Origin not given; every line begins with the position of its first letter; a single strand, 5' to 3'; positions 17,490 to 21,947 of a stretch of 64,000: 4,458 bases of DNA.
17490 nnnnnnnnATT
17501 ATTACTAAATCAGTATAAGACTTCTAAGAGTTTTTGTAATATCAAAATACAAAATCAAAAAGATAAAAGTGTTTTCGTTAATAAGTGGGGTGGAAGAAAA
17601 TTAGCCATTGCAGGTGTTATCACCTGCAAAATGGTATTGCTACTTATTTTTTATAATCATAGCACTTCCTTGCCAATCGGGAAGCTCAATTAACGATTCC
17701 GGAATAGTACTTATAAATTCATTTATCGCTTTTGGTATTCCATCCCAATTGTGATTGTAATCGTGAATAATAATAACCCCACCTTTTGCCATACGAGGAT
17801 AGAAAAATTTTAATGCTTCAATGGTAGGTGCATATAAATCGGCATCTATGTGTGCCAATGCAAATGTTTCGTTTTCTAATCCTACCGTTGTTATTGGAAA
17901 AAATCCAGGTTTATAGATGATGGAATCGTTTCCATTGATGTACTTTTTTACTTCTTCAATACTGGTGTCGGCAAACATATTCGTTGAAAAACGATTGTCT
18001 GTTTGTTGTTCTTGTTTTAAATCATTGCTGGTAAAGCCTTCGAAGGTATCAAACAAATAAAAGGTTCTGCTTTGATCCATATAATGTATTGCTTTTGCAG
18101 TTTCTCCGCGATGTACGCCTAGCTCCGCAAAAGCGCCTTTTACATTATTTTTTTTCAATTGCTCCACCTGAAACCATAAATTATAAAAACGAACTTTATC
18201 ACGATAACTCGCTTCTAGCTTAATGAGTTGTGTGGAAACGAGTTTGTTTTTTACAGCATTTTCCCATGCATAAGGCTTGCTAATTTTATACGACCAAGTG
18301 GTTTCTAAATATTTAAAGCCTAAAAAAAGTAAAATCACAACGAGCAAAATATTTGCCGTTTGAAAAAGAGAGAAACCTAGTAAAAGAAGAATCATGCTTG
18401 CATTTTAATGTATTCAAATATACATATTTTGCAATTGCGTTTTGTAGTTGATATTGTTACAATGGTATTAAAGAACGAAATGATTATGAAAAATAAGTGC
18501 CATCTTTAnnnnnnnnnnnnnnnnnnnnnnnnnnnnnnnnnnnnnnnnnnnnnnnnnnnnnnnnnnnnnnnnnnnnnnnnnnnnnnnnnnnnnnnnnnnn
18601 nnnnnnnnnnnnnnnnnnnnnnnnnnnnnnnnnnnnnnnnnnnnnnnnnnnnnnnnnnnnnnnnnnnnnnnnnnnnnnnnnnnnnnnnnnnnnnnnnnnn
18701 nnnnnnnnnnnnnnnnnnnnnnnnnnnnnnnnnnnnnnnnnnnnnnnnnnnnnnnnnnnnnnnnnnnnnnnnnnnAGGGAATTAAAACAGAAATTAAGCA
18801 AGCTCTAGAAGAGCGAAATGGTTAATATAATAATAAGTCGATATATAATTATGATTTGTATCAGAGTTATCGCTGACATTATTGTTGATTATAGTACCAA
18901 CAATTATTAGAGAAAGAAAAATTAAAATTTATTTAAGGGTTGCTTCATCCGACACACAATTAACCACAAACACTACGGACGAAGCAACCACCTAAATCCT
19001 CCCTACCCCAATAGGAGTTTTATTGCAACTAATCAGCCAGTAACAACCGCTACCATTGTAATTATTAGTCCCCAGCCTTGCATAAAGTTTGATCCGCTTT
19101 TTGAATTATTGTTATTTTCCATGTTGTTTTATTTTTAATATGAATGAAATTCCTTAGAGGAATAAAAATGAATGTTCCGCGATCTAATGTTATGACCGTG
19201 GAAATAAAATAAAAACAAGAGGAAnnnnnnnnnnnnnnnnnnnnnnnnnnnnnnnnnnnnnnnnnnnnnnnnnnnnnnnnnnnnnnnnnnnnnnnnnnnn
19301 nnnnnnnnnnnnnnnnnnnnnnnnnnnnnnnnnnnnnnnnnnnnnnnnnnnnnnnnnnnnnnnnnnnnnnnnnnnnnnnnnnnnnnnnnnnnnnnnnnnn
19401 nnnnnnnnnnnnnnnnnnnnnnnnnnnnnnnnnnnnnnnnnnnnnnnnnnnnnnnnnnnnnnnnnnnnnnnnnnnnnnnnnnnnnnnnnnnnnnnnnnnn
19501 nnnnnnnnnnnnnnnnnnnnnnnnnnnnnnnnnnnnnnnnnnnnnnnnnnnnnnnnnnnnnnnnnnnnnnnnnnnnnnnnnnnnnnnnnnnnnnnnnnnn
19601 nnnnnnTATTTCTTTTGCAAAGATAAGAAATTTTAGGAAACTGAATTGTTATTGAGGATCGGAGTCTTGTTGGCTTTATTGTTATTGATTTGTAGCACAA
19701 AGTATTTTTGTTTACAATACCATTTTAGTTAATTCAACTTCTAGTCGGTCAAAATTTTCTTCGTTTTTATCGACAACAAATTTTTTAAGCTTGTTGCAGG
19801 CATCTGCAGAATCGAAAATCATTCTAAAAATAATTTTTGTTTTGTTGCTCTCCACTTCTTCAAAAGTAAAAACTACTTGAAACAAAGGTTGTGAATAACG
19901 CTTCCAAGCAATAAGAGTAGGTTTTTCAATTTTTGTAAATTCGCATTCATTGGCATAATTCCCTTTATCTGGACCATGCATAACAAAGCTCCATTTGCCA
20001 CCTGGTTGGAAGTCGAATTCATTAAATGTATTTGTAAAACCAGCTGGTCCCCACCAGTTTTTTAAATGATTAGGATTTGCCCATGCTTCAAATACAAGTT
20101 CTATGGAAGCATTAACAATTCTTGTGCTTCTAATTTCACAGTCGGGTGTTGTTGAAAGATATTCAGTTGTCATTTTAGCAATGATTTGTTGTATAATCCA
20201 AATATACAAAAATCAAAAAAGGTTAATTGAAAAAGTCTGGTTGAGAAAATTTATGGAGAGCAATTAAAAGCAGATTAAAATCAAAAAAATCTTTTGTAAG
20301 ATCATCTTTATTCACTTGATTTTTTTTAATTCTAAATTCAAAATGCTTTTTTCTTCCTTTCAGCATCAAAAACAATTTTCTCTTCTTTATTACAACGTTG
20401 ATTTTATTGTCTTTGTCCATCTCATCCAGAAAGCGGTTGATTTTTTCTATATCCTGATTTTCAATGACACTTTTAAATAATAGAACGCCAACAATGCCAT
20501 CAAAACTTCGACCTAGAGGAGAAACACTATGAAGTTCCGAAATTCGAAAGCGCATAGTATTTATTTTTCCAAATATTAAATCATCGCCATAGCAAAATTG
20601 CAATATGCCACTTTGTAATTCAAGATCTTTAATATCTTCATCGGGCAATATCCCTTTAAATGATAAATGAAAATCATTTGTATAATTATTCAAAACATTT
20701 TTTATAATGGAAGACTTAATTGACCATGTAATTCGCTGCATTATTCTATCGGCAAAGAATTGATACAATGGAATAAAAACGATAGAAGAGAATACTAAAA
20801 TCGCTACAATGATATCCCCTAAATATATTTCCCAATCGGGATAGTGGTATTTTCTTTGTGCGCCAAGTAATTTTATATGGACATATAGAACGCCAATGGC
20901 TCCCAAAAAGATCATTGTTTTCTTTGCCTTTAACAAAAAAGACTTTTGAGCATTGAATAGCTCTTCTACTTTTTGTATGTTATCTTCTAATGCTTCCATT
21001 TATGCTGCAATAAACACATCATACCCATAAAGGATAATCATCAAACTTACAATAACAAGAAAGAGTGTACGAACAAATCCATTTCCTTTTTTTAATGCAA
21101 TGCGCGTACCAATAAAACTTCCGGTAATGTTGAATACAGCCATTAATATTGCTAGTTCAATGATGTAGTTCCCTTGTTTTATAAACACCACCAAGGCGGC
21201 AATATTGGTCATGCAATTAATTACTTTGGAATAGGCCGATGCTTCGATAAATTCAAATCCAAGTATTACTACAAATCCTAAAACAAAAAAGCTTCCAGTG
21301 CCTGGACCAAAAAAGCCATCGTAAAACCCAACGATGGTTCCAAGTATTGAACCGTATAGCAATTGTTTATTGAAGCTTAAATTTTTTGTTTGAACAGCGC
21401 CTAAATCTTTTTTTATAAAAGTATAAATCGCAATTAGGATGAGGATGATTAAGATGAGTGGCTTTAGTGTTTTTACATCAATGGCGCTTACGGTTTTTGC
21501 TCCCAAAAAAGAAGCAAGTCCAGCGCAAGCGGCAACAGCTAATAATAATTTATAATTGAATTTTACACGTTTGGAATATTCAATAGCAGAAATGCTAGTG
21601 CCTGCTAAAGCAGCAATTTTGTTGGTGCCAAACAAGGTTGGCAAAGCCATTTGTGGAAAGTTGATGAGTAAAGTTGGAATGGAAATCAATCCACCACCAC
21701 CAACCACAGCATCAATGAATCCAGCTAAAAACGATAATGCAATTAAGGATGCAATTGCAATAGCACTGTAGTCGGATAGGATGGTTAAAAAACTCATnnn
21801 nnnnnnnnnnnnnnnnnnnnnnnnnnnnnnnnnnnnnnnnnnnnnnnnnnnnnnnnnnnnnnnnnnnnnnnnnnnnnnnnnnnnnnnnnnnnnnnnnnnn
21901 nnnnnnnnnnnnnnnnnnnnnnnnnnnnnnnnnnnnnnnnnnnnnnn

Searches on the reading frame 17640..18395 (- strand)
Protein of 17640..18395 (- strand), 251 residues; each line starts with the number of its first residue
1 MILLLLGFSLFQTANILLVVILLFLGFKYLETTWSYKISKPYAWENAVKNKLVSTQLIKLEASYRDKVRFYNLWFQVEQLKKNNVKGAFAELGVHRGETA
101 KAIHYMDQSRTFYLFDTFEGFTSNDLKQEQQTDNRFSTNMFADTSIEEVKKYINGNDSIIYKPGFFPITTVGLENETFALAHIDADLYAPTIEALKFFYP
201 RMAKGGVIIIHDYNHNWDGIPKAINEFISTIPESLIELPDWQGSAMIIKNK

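Call 16: search_protein_families(library=pfam, proteins=[window:17640-18395:-], max_evalue=0.001)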
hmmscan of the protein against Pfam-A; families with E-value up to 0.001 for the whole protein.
window:17640-18395:- (251 aa): 2 families
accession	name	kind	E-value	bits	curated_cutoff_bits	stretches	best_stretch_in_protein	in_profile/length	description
PF05711.17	TylF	-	1.2e-23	84.1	23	1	67-229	73-244/264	Macrocin-O-methyltransferase (TylF)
PF13578.12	Methyltransf_24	-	2.3e-08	35.3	26.3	1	91-213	2-105/105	Methyltransferase domain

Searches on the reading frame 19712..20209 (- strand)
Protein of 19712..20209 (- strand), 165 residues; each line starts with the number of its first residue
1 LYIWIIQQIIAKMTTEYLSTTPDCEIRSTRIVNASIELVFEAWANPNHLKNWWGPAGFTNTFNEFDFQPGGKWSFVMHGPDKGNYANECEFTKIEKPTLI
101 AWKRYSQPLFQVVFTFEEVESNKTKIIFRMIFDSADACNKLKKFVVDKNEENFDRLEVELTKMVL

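Call 15: search_protein_families(library=pfam, proteins=[window:19712-20209:-], max_evalue=0.001)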
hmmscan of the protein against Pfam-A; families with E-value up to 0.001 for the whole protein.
window:19712-20209:- (165 aa): 2 families
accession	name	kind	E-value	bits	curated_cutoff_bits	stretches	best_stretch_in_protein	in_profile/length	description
PF08327.17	AHSA1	-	2.4e-24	86.4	22.1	1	33-159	1-123/125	Activator of Hsp90 ATPase homolog 1-like protein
PF10604.15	Polyketide_cyc2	-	7e-05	23.6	27.4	1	24-145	2-117/142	Polyketide cyclase / dehydrase and lipid transport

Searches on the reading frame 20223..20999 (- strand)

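Call 15: search_protein_families(library=pfam, proteins=[window:20223-20999:-], max_evalue=0.001)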
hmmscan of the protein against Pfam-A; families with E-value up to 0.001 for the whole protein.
window:20223-20999:- (258 aa): 1 family
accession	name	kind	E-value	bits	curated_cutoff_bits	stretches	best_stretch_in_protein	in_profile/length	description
PF11335.13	DUF3137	-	0.00017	21.9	26.1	1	178-245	66-131/139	Protein of unknown function (DUF3137)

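Call 43: search_protein_families(library=pfam, proteins=[window:20223-20999:-], max_evalue=0.001)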
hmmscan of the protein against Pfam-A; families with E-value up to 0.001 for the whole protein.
window:20223-20999:- (258 aa): 1 family
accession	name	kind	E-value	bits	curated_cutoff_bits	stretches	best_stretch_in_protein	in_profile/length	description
PF11335.13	DUF3137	-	0.00017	21.9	26.1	1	178-245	66-131/139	Protein of unknown function (DUF3137)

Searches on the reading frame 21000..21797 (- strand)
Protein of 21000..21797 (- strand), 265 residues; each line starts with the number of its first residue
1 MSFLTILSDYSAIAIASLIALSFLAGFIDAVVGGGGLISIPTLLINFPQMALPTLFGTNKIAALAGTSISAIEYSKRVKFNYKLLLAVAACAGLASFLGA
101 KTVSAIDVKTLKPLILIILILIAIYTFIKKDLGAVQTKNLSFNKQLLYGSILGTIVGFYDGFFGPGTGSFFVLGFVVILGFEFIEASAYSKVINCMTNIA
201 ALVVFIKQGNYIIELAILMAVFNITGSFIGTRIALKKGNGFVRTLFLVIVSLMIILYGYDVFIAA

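Call 15: search_protein_families(library=pfam, proteins=[window:21000-21797:-], max_evalue=0.001)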
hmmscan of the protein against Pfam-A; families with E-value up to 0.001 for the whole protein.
window:21000-21797:- (265 aa): 1 family
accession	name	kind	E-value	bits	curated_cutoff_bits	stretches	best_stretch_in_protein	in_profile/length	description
PF01925.25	TauE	-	9.8e-45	153.5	32.6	1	18-255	1-235/237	Sulfite exporter TauE/SafE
